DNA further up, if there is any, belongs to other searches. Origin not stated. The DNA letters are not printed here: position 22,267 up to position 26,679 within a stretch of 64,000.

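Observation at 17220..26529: Candidate undescribed nucleotide-second-messenger system: two paralogous class-III-cyclase-like proteins flanking two tandem cNMP-binding-like proteins and two mini membrane peptides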

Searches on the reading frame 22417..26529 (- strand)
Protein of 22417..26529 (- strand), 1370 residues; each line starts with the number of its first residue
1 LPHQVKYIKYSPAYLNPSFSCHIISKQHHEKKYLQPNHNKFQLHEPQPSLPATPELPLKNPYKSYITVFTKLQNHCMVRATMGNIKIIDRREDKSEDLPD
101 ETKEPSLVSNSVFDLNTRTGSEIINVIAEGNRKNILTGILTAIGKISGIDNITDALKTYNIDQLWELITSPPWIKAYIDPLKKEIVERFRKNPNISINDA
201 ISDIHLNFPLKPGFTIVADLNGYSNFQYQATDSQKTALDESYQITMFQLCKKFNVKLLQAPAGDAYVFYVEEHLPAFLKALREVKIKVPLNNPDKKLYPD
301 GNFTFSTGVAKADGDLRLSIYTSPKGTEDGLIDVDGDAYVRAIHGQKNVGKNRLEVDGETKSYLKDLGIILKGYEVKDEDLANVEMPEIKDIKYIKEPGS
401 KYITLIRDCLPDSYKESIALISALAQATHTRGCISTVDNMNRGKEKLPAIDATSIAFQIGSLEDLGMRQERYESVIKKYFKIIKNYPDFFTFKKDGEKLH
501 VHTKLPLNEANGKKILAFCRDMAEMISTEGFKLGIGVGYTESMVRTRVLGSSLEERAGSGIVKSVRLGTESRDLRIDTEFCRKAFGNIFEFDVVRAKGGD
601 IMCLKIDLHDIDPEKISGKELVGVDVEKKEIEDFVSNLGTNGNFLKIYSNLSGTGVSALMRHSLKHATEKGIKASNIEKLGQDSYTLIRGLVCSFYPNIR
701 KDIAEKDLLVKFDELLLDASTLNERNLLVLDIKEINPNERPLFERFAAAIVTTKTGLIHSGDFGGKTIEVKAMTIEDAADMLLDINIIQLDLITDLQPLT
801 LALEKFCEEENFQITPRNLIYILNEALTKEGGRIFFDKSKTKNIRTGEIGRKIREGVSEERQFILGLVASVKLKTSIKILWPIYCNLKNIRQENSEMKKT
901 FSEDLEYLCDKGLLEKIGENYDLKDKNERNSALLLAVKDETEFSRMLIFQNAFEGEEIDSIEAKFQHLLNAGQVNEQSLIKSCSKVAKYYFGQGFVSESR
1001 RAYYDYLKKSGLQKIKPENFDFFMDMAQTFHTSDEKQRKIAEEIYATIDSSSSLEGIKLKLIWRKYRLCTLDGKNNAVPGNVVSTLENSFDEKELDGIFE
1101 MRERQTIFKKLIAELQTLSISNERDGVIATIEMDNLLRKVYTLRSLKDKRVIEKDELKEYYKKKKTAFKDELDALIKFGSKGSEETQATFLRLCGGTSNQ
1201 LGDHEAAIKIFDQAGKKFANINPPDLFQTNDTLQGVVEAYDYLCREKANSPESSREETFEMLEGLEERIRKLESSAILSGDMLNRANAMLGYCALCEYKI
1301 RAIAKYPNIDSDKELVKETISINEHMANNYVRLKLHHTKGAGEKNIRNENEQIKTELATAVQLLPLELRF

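Call 4: search_protein_families(library=pfam, proteins=[window:22417-26529:-], max_evalue=1)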
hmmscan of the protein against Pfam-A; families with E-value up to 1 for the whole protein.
window:22417-26529:- (1370 aa): 2 families
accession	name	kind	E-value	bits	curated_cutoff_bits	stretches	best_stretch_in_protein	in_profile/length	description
PF25166.1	CoiA_C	-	0.02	15.2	21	1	867-926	77-137/149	Competence protein CoiA, C-terminal domain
PF09056.16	Phospholip_A2_3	-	0.54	11.3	29.4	0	222-268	54-102/110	Prokaryotic phospholipase A2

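Call 5: search_protein_families(library=ncbifam, proteins=[window:22417-26529:-], max_evalue=1)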
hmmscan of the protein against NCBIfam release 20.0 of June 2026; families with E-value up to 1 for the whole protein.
window:22417-26529:- (1370 aa): 0 families

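Call 14: search_solved_structures(query=window:22417-26298:-, max_evalue=1)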
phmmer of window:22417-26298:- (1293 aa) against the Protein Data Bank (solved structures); distinct sequences matched with E-value up to 1: 5.
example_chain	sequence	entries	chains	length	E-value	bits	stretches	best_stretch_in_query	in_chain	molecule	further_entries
4lg7_A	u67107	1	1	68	0.32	11.6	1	904-946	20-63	Methyl-CpG-binding domain protein 4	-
2moe_A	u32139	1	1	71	0.37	11.4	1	904-946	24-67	Methyl-CpG-binding domain protein 4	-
1ji0_A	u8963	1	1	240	0.43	11.2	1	738-795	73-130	ABC transporter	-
3vxv_A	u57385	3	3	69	0.63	10.7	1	904-946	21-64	Methyl-CpG-binding domain protein 4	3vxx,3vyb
3vyq_A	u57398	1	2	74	0.76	10.4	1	904-946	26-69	Methyl-CpG-binding domain protein 4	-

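Call 20: find_homologous_proteins(query=window:22417-26298:-)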
Query window:22417-26298:- (1293 aa): 3 proteins with E <= 0.001 among 8000 candidates.
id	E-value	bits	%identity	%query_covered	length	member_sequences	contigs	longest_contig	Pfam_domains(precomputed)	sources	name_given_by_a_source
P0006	0.0e+0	1210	48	97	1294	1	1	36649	-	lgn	-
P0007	5.8e-208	711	38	90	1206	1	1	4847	-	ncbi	-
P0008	9.9e-189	648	35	92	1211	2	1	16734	-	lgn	-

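Call 22: find_encoding_contigs(protein=P0006, flank=10000, max_places=3)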
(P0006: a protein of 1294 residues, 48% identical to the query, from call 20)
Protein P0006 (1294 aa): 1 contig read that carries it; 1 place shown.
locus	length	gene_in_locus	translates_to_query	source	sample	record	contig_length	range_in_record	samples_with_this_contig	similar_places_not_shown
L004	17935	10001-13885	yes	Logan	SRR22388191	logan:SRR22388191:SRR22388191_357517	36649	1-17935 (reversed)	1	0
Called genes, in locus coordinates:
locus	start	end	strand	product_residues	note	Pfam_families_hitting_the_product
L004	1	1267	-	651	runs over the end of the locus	PF18915:DUF5667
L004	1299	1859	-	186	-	PF07638:Sigma70_ECF (weak), PF04542:Sigma70_r2, PF08281:Sigma70_r4_2, PF04545:Sigma70_r4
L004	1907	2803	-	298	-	PF00316:FBPase, PF18913:FBPase_C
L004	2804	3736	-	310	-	PF01791:DeoC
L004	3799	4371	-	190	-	-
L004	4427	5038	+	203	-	PF09335:VTT_dom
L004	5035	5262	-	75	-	-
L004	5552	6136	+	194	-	-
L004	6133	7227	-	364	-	-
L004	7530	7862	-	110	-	-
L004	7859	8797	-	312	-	PF01795:Methyltransf_5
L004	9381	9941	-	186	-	PF01300:Sua5_yciO_yrdC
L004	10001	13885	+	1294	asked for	-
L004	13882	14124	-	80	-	-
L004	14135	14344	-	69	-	-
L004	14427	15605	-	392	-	-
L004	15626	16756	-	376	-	-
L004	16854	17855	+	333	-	PF00044:Gp_dh_N, PF02800:Gp_dh_C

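Call 23: find_encoding_contigs(protein=P0008, flank=10000, max_places=3)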
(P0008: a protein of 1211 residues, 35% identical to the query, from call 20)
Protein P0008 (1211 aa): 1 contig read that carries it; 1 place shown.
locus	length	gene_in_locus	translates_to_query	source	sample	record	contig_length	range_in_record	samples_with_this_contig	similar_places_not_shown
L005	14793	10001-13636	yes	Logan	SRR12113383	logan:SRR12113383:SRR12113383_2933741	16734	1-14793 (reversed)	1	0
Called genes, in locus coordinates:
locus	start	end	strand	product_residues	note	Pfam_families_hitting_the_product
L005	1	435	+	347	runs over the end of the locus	PF00953:Glycos_transf_4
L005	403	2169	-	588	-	PF18915:DUF5667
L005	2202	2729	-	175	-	PF07638:Sigma70_ECF (weak), PF04542:Sigma70_r2, PF08281:Sigma70_r4_2, PF04545:Sigma70_r4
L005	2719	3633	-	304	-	PF00316:FBPase, PF18913:FBPase_C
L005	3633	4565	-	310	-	PF01791:DeoC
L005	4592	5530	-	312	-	-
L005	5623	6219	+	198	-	PF09335:VTT_dom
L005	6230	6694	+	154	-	-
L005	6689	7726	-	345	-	-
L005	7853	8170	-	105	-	-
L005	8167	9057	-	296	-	PF01795:Methyltransf_5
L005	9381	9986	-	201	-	PF01300:Sua5_yciO_yrdC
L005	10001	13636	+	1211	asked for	-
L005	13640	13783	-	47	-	-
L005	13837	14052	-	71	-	-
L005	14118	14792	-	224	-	?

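Call 24: find_encoding_contigs(protein=P0007, flank=10000, max_places=3)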
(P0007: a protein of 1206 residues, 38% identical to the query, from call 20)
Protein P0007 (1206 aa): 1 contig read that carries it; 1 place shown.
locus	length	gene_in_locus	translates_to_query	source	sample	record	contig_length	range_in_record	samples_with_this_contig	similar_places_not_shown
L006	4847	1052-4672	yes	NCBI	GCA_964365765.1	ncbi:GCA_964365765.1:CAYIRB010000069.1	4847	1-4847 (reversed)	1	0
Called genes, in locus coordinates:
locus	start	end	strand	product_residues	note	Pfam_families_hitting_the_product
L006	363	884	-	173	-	PF01300:Sua5_yciO_yrdC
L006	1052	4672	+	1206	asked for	-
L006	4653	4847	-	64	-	?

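Call 39: find_related_loci(query=A2, collection=genome_contigs, flank=10000)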
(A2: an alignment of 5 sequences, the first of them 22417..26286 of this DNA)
Query A2 (1289 aa) in genome_contigs; peptide patterns used: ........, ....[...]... (x = any residue, [..] = any of these).
85 stretches matched a pattern; 4 encode a relative of the query (tblastn E <= 1e-3); 4 distinct loci.
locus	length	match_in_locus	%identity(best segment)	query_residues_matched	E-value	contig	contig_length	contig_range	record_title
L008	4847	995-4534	37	36-1235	0e+0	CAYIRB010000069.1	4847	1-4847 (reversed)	MAG TPA_asm: uncultured Candidatus Peribacteria bacterium isolate ERP119705_co25_662 genome assembly, contig: NODE_23964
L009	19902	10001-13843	80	1-1289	0e+0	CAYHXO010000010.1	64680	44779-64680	MAG TPA_asm: uncultured Candidatus Peribacteria bacterium isolate ERP119705_co15_648 genome assembly, contig: NODE_252_l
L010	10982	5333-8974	25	24-1241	7e-82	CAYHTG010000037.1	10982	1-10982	MAG TPA_asm: uncultured Candidatus Peribacteria bacterium isolate ERP119705_co15_114 genome assembly, contig: NODE_7036_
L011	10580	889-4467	26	37-1226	8e-96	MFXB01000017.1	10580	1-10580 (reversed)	MAG: Candidatus Peregrinibacteria bacterium RIFCSPLOWO2_01_FULL_48_20 rifcsplowo2_01_scaffold_16824, whole genome shotgu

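Call 52: find_related_loci(query=A2, collection=metagenome_contigs, flank=10000)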
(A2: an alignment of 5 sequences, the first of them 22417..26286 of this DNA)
Query A2 (1289 aa) in metagenome_contigs; peptide patterns used: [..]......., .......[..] (x = any residue, [..] = any of these).
334 stretches matched a pattern, but none encodes a relative of the query by tblastn (E <= 1e-3).

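Call 73: search_protein_families(library=padloc, proteins=[window:22417-26286:-], max_evalue=1)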
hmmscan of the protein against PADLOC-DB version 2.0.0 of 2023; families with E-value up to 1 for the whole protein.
window:22417-26286:- (1289 aa): 0 families
